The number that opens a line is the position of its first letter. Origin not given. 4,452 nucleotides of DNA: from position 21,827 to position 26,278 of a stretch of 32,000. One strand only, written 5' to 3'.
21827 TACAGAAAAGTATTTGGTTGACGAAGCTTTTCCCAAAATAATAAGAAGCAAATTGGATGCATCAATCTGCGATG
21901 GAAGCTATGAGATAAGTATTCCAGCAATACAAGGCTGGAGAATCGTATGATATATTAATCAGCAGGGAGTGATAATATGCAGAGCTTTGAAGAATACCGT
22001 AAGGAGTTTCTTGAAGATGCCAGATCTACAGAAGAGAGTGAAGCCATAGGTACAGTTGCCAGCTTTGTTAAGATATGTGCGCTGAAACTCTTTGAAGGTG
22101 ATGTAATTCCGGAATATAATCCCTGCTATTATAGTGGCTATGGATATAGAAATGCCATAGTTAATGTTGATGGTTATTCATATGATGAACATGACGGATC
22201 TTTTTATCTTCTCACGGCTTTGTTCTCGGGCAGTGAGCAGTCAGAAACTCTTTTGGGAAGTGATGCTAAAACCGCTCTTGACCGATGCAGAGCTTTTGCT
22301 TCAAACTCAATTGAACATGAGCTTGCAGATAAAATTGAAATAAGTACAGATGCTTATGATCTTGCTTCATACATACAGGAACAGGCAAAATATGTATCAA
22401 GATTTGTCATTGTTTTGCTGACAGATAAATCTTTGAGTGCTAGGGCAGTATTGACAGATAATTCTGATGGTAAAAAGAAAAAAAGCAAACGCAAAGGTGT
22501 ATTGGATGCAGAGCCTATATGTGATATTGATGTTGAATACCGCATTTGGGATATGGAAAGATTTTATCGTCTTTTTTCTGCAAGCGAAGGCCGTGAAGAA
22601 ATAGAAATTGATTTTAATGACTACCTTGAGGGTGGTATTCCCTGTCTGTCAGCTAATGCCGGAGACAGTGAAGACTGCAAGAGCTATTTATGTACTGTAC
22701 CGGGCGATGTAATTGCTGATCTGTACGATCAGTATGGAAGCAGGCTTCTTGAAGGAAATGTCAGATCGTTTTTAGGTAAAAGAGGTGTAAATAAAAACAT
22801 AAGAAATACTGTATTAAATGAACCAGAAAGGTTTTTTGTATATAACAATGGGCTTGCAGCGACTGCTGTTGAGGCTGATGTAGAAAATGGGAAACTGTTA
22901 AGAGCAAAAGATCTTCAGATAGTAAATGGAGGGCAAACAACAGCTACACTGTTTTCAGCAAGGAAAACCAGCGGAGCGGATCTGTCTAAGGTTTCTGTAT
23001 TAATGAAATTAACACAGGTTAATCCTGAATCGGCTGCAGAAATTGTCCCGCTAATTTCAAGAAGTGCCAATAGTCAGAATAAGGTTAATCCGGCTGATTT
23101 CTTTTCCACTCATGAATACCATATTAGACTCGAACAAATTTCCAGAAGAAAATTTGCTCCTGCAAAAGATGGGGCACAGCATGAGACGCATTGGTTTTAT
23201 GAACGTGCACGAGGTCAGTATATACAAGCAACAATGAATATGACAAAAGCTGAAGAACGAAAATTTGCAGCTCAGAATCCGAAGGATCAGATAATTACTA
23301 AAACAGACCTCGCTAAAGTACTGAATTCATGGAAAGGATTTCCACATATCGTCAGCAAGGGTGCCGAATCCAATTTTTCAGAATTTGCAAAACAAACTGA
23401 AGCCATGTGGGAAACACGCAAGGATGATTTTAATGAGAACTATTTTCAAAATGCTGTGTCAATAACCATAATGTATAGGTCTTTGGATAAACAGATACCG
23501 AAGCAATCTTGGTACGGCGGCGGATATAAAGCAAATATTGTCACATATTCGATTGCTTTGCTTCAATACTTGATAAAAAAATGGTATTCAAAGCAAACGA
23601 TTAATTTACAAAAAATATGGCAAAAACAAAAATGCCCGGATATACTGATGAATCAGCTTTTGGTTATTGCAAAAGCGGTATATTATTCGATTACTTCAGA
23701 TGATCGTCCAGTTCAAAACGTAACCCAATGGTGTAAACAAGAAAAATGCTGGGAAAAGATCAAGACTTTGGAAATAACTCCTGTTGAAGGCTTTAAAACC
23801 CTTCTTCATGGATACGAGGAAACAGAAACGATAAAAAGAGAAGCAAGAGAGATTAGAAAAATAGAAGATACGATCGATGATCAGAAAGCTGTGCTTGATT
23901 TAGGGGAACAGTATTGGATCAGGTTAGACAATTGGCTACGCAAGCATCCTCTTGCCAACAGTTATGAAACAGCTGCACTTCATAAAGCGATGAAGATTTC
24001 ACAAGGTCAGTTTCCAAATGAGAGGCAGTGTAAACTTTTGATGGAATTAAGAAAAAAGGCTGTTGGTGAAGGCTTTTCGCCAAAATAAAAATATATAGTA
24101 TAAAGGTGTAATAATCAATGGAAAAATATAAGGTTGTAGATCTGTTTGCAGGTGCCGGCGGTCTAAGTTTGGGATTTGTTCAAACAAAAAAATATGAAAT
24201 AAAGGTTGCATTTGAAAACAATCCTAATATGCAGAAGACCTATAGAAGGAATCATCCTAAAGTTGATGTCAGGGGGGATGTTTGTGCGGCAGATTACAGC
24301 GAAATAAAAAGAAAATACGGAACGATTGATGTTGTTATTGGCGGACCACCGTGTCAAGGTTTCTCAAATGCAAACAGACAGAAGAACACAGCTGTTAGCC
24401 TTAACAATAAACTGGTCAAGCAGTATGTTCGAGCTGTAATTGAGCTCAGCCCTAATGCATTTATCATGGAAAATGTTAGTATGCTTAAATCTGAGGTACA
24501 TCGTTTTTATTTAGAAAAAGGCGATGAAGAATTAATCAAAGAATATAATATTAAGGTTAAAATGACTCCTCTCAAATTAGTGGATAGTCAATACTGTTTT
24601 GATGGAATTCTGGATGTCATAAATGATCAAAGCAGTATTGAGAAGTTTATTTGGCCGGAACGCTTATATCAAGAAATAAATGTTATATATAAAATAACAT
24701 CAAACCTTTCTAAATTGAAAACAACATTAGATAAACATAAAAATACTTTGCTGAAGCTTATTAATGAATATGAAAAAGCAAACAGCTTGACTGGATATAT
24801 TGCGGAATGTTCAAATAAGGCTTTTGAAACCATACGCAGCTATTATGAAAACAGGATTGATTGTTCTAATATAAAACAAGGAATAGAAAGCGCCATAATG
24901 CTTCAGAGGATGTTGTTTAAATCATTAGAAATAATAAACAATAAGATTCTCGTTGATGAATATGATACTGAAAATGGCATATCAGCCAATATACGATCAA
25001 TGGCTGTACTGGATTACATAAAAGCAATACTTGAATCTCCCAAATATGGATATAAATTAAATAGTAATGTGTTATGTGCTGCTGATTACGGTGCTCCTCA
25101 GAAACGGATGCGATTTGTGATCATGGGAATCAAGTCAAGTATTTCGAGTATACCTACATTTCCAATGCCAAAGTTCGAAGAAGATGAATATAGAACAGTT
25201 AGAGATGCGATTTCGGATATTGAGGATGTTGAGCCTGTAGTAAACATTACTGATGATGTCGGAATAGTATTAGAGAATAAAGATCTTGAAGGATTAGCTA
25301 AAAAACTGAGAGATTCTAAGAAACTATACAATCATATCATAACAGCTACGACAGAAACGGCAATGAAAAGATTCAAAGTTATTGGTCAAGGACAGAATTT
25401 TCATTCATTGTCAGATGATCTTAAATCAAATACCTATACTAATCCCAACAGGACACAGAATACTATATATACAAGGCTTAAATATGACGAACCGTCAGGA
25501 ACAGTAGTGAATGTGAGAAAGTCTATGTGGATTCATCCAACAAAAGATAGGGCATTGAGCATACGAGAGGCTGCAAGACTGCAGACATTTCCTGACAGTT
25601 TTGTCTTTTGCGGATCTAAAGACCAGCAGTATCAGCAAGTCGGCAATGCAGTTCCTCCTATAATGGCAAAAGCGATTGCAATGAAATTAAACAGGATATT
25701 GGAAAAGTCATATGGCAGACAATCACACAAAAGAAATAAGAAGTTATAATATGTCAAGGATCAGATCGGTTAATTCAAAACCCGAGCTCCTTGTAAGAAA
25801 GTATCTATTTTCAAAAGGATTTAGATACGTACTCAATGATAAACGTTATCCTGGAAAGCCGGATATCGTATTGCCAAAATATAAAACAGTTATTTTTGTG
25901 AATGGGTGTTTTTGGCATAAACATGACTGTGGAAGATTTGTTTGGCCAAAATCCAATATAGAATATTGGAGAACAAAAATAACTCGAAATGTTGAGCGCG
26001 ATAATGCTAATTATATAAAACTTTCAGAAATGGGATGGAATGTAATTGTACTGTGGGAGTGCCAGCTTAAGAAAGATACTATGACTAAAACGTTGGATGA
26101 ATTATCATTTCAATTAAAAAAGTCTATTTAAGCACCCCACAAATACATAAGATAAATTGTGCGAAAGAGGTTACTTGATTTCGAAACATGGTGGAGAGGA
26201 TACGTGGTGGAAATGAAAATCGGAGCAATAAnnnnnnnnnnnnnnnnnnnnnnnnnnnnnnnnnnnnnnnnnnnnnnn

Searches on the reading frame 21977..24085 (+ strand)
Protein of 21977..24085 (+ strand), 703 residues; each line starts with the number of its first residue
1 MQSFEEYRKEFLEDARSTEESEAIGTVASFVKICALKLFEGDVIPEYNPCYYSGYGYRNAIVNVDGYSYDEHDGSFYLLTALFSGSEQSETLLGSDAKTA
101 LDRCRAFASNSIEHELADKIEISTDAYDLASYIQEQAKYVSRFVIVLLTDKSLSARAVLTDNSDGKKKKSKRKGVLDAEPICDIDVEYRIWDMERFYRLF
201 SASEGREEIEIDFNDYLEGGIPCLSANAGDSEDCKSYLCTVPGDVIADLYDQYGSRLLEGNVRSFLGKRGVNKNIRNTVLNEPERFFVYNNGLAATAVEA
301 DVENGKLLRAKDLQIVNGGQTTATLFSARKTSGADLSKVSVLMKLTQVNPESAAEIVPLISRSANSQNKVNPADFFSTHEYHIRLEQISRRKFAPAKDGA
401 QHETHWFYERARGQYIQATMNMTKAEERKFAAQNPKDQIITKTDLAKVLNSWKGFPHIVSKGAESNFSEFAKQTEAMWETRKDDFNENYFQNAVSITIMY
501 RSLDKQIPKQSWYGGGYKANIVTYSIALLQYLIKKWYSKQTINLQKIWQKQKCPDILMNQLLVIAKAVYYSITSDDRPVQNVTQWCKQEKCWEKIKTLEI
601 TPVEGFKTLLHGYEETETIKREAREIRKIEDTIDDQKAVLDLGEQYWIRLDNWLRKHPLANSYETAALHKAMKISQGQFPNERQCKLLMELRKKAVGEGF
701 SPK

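Call 66: search_protein_families(library=pfam, proteins=[window:21977-24085:+], max_evalue=0.0001)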
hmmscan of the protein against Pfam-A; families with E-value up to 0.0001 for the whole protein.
window:21977-24085:+ (703 aa): 2 families
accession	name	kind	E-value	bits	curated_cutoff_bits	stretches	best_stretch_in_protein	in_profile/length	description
PF10592.14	AIPR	-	2.8e-93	313.4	25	1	258-574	1-306/308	AIPR protein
PF22879.1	AIPR_N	-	1.5e-31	109.9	28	1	30-198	1-151/151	Abortive infection phage resistance protein N-terminal domain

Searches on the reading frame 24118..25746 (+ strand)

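Call 66: search_protein_families(library=pfam, proteins=[window:24118-25746:+], max_evalue=0.0001)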
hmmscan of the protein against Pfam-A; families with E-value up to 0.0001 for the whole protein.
window:24118-25746:+ (543 aa): 1 family
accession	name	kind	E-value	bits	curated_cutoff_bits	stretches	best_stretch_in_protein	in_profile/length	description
PF00145.23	DNA_methylase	-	3.6e-62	211.1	22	2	309-524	132-322/324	C-5 cytosine-specific DNA methylase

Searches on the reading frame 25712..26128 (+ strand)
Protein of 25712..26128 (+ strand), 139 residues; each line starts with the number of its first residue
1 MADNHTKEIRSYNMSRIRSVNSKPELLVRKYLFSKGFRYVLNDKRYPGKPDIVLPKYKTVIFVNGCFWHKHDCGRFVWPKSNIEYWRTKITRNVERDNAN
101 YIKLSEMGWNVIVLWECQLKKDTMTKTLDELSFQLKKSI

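Call 66: search_protein_families(library=pfam, proteins=[window:25712-26128:+], max_evalue=0.0001)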
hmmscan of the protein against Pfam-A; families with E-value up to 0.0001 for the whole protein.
window:25712-26128:+ (139 aa): 1 family
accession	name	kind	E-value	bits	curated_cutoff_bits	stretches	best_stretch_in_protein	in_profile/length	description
PF03852.21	Vsr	-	4.6e-33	113.3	27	1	2-74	1-73/74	DNA mismatch endonuclease Vsr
